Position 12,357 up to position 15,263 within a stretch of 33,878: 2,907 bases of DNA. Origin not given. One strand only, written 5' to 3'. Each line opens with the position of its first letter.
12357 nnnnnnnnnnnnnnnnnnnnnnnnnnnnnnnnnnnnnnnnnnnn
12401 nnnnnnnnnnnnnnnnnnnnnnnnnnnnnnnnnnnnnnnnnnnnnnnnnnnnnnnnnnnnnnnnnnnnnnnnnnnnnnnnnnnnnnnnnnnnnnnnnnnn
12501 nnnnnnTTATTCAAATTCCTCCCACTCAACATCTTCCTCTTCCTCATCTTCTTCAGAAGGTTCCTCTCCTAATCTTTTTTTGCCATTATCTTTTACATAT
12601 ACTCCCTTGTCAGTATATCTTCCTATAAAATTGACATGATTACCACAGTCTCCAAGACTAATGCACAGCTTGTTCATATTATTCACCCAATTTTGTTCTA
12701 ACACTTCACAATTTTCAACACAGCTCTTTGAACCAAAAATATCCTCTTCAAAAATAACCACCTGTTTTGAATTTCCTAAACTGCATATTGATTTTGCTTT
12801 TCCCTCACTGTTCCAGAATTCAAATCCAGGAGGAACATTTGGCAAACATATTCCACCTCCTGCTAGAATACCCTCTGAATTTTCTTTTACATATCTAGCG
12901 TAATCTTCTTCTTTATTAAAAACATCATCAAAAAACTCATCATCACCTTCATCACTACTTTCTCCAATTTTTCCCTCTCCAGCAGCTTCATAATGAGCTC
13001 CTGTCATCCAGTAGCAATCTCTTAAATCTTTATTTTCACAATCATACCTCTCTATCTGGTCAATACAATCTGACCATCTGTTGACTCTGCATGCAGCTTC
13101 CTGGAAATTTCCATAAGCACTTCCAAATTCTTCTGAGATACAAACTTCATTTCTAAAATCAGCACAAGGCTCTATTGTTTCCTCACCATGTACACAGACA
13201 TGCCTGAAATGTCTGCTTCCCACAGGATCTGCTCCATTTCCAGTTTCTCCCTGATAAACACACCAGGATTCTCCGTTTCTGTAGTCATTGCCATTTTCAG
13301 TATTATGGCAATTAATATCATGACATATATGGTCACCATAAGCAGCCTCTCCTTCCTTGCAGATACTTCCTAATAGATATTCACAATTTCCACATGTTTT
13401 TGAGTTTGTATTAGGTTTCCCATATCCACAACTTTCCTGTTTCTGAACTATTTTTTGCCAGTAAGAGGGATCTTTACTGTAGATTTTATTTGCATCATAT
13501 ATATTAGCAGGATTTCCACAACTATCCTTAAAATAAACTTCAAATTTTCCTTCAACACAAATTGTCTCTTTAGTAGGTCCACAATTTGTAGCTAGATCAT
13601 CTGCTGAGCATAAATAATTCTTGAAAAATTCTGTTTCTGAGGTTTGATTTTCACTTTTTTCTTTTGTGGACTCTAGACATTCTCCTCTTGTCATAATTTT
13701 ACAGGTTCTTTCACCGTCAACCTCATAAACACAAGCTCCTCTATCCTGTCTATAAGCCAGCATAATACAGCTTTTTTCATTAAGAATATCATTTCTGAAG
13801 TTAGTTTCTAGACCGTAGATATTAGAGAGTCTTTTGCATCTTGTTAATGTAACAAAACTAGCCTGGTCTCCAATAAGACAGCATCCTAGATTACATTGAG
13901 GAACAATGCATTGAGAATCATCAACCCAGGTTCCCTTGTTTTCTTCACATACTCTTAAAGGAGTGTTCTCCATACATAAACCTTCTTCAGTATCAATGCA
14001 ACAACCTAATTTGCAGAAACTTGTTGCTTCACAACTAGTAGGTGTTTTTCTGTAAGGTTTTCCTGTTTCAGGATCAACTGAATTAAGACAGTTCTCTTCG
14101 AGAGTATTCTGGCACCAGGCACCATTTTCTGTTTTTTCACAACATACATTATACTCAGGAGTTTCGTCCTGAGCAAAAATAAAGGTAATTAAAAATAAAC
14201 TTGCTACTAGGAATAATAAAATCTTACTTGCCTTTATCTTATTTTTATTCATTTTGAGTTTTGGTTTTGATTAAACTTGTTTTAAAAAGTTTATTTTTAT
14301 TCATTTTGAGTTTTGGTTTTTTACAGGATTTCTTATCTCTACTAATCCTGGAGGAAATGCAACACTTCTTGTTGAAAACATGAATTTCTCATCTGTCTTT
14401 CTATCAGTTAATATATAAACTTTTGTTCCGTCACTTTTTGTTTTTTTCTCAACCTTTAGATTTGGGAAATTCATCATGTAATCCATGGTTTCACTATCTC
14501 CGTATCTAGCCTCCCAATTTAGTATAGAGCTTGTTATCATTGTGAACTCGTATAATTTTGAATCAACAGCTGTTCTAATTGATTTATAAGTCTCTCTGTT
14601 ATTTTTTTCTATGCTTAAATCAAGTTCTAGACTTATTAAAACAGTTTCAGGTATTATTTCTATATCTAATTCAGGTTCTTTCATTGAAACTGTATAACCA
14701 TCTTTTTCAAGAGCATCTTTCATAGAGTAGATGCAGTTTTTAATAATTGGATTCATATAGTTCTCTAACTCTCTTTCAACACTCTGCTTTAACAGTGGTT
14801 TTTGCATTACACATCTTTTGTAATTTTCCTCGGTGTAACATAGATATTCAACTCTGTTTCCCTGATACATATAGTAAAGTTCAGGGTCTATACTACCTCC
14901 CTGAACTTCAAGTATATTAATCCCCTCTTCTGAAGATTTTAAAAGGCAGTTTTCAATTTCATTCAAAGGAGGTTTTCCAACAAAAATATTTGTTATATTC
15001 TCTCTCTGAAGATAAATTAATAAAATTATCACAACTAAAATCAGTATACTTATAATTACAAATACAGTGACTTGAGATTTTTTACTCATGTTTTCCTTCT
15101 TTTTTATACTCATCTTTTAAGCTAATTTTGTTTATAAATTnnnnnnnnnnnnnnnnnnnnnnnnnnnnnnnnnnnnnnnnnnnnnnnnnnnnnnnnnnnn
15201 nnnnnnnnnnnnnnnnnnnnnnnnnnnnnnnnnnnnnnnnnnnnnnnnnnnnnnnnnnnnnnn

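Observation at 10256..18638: Duplicated module with a gene fusion/fission: one ~1165-aa gene equals the next two large genes (581 aa + ~741 aa)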

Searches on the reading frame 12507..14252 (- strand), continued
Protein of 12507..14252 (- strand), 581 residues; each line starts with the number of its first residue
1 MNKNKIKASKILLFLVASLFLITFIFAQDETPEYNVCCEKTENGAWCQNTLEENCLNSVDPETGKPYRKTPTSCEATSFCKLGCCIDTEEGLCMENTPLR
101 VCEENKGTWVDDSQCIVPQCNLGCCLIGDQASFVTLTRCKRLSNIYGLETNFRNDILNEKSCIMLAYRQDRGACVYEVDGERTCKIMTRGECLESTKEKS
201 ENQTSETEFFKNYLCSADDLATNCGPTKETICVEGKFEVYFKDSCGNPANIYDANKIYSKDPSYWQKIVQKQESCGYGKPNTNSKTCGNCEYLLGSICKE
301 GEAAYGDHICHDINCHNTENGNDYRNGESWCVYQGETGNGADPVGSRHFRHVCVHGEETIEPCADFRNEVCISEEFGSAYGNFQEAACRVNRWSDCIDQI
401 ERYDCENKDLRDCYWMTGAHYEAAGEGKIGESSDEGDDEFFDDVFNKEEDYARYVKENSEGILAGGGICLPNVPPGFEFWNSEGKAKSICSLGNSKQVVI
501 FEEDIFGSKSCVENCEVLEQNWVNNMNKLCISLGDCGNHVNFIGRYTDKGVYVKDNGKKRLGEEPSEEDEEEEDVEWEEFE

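Call 83: search_protein_families(library=pfam, proteins=[L064:14621-17275:+, L064:17362-17931:+, L064:17972-18706:+, L063:11469-12776:-, L063:14785-16677:-, L063:17849-19936:-, L063:19911-21074:-, L077:14740-17616:+, L077:18244-19584:+, L077:13102-14283:+], max_evalue=0.001)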
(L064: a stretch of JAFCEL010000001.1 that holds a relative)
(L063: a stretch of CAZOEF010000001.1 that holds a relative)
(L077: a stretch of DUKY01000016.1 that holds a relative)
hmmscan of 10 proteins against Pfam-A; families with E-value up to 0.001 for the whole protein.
L064:14621-17275:+ (884 aa): 0 families

L064:17362-17931:+ (189 aa): 0 families

L064:17972-18706:+ (244 aa): 0 families

L063:11469-12776:- (435 aa): 0 families

L063:14785-16677:- (630 aa): 8 families
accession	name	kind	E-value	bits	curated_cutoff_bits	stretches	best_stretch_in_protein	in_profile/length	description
PF10996.14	Beta-Casp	-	5.2e-27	95.2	27.7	1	417-539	1-119/120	Beta-Casp domain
PF16661.11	Lactamase_B_6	-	2.8e-17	63.1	27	1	192-360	1-173/193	Metallo-beta-lactamase superfamily domain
PF07521.17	RMMBL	-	3.8e-17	62.5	21.6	1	558-621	2-63/63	Zn-dependent metallo-hydrolase RNA specificity domain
PF17214.9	KH_TffA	-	1.3e-12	47.9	22.6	1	3-63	6-68/68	Transcription termination factor FttA, KH domain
PF00753.33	Lactamase_B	-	1.1e-09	38.9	22.7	1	186-251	4-64/196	Metallo-beta-lactamase superfamily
PF12706.13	Lactamase_B_2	-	2.3e-08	34.3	27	1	199-353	2-147/200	Beta-lactamase superfamily domain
PF07650.23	KH_2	-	8.5e-05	22.7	22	1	74-118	7-52/78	KH domain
PF13083.13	KH_KhpA-B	-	0.00051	20.3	32.1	0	70-117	5-55/73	KhpA/KhpB, KH domain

L063:17849-19936:- (695 aa): 4 families
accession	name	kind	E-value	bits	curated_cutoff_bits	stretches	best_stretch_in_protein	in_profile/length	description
PF13476.12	AAA_23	-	5.9e-20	73.2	27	1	7-250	1-200/201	AAA domain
PF02463.25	SMC_N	-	2.3e-06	27.6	40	1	5-49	2-48/220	RecF/RecN/SMC N terminal domain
PF13555.12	AAA_29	-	1e-05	25.6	27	1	5-51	1-48/61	P-loop containing region of AAA domain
PF13558.12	SbcC_Walker_B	-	5e-05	23.9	27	1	582-647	23-89/90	SbcC/RAD50-like, Walker B motif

L063:19911-21074:- (387 aa): 1 family
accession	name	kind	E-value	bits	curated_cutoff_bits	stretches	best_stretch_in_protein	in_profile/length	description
PF00149.33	Metallophos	-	3.5e-15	57.4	21.5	1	1-192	1-189/191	Calcineurin-like phosphoesterase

L077:14740-17616:+ (958 aa): 0 families

L077:18244-19584:+ (446 aa): 6 families
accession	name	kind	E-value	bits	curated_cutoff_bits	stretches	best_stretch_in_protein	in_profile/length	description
PF13749.12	HATPase_c_4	-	3.8e-20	72.1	26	1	281-362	3-89/89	Putative ATP-dependent DNA helicase recG C-terminal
PF04326.19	SLFN_AlbA_2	-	2.2e-19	70.6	25.3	1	14-118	1-117/118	Schlafen, AlbA_2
PF13412.12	HTH_24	-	5e-06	26.4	21.9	1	387-431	3-47/48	Winged helix-turn-helix DNA-binding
PF08220.18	HTH_DeoR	-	0.00043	20.4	21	0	389-434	2-47/57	DeoR-like helix-turn-helix domain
PF25212.1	HVO_A0114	-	0.00064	19.9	27.6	0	379-433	14-68/84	HVO_A0114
PF01022.26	HTH_5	-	0.00089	19.5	22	0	387-431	2-45/47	Bacterial regulatory protein, arsR family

L077:13102-14283:+ (393 aa): 4 families
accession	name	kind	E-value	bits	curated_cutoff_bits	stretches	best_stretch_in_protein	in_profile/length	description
PF08438.16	YGR210-like_G4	-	4.7e-34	117.5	24.7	1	220-323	1-105/108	Obg-like GTPase YGR210-like, G4 motif-containing domain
PF01926.29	MMR_HSR1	-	7.9e-16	58.6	21.9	1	3-117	2-86/113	50S ribosome-binding GTPase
PF02824.27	TGS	-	7.1e-11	42.4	22.2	1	338-392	6-60/60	TGS domain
PF02421.24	FeoB_N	-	1.1e-06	28.6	27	1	3-41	3-41/156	Ferrous iron transport protein B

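Call 91: find_related_loci(query=A2, collection=viral_contigs, flank=3000)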
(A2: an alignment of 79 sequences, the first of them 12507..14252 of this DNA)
Query A2 (581 aa) in viral_contigs; peptide patterns used: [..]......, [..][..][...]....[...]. (x = any residue, [..] = any of these).
61 stretches matched a pattern, but none encodes a relative of the query by tblastn (E <= 1e-3).

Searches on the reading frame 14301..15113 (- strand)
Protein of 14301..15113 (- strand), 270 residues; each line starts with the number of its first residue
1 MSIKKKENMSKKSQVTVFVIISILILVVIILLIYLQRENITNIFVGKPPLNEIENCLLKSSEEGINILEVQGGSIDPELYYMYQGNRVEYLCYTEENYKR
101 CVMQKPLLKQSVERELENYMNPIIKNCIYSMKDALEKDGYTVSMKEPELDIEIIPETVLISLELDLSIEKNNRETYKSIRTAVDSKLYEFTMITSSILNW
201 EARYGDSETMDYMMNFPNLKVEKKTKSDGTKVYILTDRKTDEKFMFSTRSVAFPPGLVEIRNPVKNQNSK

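Call 7: search_protein_families(library=pfam, proteins=[window:14301-15113:-], max_evalue=0.1)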
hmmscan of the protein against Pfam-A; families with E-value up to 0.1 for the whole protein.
window:14301-15113:- (270 aa): 2 families
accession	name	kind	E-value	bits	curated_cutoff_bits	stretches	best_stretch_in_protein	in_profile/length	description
PF17555.7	TssN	-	0.035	14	30.3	1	2-45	20-63/274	Type VI secretion system, TssN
PF00673.26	Ribosomal_L5_C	-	0.078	13.5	27.8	0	213-251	53-90/94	ribosomal L5P family C-terminus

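Call 8: search_protein_families(library=ncbifam, proteins=[window:14301-15113:-], max_evalue=0.1)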
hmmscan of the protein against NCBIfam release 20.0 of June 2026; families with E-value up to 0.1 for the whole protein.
window:14301-15113:- (270 aa): 0 families

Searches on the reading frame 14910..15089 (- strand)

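Call 71: search_protein_families(library=pfam, proteins=[window:14910-15089:-], max_evalue=10)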
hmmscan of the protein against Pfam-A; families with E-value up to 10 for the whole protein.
seq(60 aa): 3 families
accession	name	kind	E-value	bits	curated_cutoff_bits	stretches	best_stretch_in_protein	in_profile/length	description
PF15872.10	SRTM1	-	0.076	13.6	27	1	3-37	34-68/103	Serine-rich and transmembrane domain-containing protein 1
PF10661.14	EssA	-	0.11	12.8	24.1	1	2-28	117-143/147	WXG100 protein secretion system (Wss), protein EssA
PF12459.13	DltX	-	0.11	12.5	25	1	2-27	2-27/43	D-Ala-teichoic acid biosynthesis protein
